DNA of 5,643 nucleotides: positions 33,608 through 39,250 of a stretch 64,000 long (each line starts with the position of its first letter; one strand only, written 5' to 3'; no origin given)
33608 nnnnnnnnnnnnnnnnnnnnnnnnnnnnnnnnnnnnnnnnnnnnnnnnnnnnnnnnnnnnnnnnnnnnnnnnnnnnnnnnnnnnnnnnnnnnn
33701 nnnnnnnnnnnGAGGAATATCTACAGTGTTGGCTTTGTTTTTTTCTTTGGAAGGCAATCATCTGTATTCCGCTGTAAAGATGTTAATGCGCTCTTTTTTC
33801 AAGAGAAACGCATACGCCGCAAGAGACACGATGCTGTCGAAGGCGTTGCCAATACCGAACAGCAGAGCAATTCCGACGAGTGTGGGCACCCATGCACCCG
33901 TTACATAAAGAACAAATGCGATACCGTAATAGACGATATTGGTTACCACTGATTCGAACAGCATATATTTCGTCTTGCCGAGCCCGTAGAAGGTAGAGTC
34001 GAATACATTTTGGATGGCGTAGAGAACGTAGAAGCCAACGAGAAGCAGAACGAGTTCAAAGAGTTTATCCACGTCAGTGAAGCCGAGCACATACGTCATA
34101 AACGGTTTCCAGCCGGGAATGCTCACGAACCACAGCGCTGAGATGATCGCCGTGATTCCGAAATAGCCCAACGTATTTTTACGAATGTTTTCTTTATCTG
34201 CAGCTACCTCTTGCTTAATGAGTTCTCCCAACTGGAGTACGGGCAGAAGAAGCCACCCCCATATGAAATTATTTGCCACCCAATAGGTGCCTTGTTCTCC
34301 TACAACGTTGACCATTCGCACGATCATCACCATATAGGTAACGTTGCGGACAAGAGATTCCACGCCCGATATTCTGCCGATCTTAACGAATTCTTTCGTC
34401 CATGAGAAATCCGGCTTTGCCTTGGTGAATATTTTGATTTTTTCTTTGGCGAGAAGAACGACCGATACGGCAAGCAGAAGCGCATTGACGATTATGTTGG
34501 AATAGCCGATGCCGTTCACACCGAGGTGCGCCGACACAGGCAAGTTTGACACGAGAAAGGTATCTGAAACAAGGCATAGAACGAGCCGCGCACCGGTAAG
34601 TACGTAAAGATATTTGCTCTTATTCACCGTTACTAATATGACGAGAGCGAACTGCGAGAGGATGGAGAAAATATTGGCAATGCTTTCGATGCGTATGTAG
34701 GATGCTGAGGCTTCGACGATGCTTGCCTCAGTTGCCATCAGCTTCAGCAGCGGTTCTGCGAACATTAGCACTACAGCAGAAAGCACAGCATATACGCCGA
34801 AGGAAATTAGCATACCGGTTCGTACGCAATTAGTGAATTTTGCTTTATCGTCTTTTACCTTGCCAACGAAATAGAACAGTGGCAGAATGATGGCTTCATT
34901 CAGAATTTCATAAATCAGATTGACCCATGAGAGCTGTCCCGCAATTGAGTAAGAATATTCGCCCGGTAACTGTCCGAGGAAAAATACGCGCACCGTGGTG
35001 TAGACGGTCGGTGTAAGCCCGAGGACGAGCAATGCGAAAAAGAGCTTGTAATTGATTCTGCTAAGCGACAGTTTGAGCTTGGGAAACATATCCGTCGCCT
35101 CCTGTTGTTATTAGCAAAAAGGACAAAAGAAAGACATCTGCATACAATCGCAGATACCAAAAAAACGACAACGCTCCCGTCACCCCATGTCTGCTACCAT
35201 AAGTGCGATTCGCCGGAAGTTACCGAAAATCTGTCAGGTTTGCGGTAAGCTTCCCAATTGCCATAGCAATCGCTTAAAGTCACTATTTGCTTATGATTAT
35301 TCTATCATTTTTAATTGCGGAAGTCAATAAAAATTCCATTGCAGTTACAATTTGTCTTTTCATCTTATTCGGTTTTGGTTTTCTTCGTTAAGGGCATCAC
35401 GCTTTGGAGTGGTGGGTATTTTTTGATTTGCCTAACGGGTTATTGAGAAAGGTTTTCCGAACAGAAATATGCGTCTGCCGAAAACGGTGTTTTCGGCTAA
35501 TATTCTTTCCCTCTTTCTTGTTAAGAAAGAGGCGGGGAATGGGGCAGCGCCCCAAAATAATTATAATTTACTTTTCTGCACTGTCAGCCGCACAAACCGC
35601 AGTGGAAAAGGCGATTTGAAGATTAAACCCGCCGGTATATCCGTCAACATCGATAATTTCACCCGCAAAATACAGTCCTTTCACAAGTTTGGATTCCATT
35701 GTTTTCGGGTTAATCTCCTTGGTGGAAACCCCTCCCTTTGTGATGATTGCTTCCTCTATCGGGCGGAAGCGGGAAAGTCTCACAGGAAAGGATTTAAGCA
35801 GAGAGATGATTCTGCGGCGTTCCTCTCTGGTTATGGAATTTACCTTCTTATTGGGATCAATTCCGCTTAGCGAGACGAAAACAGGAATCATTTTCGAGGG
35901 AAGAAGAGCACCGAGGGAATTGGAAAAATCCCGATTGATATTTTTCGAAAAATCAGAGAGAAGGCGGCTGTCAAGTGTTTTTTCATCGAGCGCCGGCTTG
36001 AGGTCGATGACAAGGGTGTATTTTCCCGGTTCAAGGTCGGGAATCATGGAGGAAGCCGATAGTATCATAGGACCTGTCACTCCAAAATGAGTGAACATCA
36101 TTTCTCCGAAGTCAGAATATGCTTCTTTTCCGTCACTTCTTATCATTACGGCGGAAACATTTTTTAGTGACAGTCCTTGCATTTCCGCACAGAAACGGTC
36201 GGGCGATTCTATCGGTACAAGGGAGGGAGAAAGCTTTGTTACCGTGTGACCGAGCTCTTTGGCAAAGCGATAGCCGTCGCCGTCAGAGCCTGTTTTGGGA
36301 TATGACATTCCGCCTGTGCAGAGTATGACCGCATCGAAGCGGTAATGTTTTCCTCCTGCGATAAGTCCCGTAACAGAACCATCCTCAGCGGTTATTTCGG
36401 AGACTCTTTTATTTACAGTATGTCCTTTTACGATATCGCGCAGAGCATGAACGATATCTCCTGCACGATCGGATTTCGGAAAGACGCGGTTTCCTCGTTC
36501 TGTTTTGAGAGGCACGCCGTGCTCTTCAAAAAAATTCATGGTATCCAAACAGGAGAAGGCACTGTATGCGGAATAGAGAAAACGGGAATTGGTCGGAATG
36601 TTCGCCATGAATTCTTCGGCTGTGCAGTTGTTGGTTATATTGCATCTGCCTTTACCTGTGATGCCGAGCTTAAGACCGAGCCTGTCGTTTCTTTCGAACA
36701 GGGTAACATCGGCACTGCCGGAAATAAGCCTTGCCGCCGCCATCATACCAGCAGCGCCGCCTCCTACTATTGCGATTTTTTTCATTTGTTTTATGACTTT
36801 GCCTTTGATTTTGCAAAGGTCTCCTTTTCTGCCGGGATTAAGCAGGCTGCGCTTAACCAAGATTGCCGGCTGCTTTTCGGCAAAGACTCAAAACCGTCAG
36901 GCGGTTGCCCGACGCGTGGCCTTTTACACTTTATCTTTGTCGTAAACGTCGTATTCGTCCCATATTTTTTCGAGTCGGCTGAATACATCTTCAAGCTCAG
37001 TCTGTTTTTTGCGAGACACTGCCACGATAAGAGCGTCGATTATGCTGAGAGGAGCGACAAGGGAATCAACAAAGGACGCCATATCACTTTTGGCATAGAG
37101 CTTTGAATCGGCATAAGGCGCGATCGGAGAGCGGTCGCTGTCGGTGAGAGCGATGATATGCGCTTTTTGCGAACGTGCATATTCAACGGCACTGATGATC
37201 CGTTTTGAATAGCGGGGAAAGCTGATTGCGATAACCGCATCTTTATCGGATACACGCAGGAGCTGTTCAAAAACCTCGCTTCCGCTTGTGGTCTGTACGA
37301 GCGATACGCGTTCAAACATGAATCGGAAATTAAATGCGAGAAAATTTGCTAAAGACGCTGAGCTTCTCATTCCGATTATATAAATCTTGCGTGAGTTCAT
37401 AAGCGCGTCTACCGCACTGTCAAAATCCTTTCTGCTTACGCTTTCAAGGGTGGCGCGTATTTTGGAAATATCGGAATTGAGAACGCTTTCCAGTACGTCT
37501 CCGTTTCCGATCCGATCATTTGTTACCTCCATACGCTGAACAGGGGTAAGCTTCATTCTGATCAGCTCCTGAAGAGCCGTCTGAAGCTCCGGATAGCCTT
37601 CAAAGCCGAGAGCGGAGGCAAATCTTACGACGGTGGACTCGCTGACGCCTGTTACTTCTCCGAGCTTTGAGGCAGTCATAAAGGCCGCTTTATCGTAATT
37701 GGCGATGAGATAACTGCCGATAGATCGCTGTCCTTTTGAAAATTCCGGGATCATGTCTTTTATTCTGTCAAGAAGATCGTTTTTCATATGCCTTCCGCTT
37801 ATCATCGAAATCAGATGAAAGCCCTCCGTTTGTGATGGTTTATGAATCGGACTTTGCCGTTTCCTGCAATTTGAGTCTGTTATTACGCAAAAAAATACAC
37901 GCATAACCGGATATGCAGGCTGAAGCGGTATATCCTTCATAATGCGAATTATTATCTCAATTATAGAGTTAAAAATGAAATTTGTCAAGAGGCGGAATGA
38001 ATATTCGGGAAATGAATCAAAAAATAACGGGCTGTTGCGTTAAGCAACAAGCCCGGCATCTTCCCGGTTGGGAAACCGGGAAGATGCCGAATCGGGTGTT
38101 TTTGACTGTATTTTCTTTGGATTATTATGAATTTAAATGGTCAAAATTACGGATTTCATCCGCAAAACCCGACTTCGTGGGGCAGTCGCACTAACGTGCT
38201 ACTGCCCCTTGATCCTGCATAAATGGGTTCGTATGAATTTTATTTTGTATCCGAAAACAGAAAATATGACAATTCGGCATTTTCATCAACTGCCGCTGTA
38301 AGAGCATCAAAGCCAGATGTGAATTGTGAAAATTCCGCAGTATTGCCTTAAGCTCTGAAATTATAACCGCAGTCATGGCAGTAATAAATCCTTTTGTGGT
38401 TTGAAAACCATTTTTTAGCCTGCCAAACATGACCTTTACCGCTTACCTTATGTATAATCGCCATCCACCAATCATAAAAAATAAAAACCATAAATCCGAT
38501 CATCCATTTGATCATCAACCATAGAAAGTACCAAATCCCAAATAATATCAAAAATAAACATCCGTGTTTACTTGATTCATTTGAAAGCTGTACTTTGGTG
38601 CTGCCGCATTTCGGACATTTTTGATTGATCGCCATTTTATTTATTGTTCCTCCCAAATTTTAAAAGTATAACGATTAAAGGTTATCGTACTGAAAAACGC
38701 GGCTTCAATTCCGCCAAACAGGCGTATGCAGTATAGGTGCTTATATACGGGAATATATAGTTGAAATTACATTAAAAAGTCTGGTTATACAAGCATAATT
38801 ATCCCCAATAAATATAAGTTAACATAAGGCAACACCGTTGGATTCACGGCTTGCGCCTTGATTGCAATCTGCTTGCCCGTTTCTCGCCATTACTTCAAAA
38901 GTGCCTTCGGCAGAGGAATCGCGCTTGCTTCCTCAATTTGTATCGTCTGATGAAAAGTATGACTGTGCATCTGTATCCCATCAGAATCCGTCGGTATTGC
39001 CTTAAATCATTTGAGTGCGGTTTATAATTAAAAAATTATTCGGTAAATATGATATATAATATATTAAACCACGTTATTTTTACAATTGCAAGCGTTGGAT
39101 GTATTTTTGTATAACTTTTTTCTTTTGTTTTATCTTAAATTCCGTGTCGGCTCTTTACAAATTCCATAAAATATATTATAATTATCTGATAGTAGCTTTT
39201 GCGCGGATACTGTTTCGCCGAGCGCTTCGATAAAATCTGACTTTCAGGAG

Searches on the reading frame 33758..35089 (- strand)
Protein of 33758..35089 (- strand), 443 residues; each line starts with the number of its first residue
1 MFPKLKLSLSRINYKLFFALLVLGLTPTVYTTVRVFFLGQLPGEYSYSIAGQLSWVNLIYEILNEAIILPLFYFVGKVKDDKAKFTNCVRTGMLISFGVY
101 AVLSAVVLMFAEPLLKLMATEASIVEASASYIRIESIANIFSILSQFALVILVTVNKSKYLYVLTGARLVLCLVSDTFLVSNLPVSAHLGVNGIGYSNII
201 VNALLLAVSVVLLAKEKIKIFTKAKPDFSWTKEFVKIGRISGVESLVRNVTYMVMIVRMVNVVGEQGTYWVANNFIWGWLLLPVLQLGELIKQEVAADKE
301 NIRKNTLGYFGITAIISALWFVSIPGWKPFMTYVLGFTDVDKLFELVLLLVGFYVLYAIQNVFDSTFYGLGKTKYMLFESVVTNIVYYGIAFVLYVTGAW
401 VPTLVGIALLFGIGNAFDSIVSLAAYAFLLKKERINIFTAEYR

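Call 21: search_protein_families(library=pfam, proteins=[window:33758-35089:-])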
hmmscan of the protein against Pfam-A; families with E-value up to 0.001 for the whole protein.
window:33758-35089:- (443 aa): 1 family
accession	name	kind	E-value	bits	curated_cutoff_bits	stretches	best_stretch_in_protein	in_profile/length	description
PF01554.23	MatE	-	4.9e-09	36.5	24.9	1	84-174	67-157/161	MatE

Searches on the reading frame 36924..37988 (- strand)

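Call 22: search_protein_families(library=pfam, proteins=[window:36924-37988:-])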
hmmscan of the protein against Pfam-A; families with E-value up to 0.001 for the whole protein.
window:36924-37988:- (354 aa): 2 families
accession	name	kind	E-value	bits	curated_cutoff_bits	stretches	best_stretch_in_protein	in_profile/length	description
PF01380.27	SIS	-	4.6e-26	91.6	25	1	196-323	2-131/131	SIS domain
PF01418.23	HTH_6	-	1.2e-12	48.1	28.3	1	72-141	3-72/77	Helix-turn-helix domain, rpiR family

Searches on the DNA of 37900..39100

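Call 19: search_rna_families(source=window, start=37900, end=39100, threshold=evalue, max_evalue=1)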
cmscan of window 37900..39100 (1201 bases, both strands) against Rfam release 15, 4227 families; matches with E-value up to 1: 0.
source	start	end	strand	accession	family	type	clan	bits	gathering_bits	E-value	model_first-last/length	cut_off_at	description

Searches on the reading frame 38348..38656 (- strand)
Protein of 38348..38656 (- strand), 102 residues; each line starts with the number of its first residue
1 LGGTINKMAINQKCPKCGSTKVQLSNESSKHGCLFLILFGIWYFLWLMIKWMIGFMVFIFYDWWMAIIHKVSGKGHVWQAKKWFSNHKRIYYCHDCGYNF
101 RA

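Call 21: search_protein_families(library=pfam, proteins=[window:38348-38656:-])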
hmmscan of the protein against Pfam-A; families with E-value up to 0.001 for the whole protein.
window:38348-38656:- (102 aa): 1 family
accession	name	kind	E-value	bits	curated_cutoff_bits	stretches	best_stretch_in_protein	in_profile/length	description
PF23451.1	Zn_ribbon_PaaD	-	0.00033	20.7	27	0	13-29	16-32/53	PaaD zinc beta ribbon domain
